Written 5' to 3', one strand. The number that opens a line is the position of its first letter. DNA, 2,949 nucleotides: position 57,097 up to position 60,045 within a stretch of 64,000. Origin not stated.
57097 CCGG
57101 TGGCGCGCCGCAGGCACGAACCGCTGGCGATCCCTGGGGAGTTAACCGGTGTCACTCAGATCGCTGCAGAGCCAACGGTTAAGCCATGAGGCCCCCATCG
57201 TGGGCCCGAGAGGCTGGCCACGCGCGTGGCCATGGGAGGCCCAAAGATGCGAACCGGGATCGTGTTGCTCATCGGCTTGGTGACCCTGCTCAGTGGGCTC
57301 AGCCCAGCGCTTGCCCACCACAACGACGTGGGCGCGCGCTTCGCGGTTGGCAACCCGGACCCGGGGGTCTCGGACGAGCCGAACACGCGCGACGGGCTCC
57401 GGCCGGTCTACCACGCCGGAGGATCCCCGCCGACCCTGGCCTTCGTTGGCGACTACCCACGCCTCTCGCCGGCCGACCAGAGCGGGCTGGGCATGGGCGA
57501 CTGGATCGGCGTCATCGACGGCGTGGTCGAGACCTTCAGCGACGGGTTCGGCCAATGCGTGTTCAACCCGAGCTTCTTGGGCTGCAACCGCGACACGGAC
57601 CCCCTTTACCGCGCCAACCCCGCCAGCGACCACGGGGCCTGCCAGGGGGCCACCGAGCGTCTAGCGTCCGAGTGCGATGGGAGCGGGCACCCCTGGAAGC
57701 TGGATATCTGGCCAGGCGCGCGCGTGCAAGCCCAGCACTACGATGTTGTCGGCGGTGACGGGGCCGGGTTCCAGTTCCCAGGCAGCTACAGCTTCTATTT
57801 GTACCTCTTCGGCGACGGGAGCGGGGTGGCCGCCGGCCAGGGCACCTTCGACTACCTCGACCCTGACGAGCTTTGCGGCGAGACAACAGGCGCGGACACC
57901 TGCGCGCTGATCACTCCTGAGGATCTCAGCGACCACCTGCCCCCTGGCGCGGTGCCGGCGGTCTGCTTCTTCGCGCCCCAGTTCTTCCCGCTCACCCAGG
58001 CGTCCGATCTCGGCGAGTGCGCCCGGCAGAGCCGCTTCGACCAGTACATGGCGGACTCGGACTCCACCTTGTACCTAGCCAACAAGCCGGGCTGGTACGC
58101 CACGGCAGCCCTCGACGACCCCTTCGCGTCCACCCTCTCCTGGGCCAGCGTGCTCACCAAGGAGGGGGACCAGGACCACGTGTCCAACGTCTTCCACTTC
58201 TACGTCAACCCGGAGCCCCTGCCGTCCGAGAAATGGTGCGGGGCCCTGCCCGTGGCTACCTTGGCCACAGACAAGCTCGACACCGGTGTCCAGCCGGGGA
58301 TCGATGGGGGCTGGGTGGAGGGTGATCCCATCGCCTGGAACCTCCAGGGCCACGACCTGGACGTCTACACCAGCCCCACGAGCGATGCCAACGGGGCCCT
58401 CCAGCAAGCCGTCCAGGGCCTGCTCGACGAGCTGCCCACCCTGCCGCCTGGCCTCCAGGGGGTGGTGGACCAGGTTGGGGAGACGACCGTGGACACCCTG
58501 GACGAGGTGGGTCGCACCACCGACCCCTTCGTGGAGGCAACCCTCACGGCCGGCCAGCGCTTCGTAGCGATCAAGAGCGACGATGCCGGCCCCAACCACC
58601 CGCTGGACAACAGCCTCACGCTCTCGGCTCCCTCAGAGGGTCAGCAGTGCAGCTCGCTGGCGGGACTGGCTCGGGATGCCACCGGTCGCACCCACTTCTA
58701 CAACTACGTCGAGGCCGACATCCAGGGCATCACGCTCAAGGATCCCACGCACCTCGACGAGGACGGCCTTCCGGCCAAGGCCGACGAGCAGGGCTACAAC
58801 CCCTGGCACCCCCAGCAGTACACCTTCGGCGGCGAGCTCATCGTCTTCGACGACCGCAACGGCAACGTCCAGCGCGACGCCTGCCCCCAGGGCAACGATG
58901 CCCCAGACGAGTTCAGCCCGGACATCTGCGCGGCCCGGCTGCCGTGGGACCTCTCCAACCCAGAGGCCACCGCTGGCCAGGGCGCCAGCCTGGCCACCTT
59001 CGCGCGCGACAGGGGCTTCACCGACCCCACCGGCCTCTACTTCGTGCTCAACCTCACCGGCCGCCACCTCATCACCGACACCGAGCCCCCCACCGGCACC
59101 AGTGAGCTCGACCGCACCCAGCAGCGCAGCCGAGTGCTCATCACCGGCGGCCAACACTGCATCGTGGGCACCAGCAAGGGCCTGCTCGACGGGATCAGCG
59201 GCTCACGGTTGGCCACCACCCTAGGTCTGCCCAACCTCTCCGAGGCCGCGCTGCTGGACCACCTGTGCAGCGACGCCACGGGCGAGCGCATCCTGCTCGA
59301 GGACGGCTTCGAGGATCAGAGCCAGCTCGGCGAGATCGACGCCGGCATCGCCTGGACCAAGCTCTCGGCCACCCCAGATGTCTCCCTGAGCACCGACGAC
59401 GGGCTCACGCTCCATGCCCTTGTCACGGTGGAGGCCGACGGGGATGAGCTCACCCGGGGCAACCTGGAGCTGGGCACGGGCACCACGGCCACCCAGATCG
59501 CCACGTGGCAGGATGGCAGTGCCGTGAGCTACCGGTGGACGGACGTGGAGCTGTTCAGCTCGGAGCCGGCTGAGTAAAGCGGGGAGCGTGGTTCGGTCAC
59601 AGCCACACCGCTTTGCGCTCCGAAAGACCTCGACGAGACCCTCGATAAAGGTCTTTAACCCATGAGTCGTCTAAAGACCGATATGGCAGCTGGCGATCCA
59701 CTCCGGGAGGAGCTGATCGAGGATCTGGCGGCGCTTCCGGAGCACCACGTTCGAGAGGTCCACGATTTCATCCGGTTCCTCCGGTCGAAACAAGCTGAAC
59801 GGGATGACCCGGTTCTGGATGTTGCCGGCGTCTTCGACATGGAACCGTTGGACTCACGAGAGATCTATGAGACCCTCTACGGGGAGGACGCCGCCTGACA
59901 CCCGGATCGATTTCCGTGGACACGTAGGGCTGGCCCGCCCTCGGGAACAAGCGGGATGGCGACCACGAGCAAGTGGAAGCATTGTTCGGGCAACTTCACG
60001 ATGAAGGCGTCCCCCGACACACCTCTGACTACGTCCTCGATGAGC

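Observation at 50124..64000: Tandem array of at least six paralogous ~800-aa secreted acidic proteins with no recognisable family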

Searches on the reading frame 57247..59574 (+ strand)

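Call 6: search_protein_families(library=pfam, proteins=[window:57247-59574:+], max_evalue=1)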
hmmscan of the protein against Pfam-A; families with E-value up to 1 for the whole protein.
window:57247-59574:+ (776 aa): 1 family
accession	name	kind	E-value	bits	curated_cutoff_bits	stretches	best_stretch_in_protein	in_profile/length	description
PF05594.20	Fil_haemagg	-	0.23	12.6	21.5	1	696-748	7-56/72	Haemagglutinin repeat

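Call 7: search_protein_families(library=ncbifam, proteins=[window:57247-59574:+], max_evalue=1)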
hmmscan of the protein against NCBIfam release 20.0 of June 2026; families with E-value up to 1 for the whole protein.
window:57247-59574:+ (776 aa): 1 family
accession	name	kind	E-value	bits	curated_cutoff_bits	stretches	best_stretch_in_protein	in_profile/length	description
NF009047.0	PRK12381.1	subfamily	0.14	10.9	630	1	289-396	212-319/406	bifunctional succinylornithine transaminase/acetylornithine transaminase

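Call 64: search_protein_families(library=padloc, proteins=[window:57247-59574:+], max_evalue=0.01)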
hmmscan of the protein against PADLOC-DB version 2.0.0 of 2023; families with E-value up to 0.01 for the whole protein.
window:57247-59574:+ (776 aa): 0 families

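Call 65: search_protein_families(library=phrogs, proteins=[window:57247-59574:+], max_evalue=0.01)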
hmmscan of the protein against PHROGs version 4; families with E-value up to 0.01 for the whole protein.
window:57247-59574:+ (776 aa): 0 families

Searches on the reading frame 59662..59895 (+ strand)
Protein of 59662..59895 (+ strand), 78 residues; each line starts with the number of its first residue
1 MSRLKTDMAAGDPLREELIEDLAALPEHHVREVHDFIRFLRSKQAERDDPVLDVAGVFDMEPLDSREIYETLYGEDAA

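Call 64: search_protein_families(library=padloc, proteins=[window:59662-59895:+], max_evalue=0.01)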
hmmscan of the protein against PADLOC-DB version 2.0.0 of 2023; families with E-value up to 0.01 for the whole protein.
window:59662-59895:+ (78 aa): 0 families

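Call 66: search_protein_families(library=pfam, proteins=[window:59662-59895:+], max_evalue=0.01)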
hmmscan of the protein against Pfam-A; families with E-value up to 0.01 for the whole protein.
window:59662-59895:+ (78 aa): 1 family
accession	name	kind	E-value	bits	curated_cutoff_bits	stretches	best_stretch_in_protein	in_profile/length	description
PF10047.15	DUF2281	-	2.4e-05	25.3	26.5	1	17-48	1-34/64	Protein of unknown function (DUF2281)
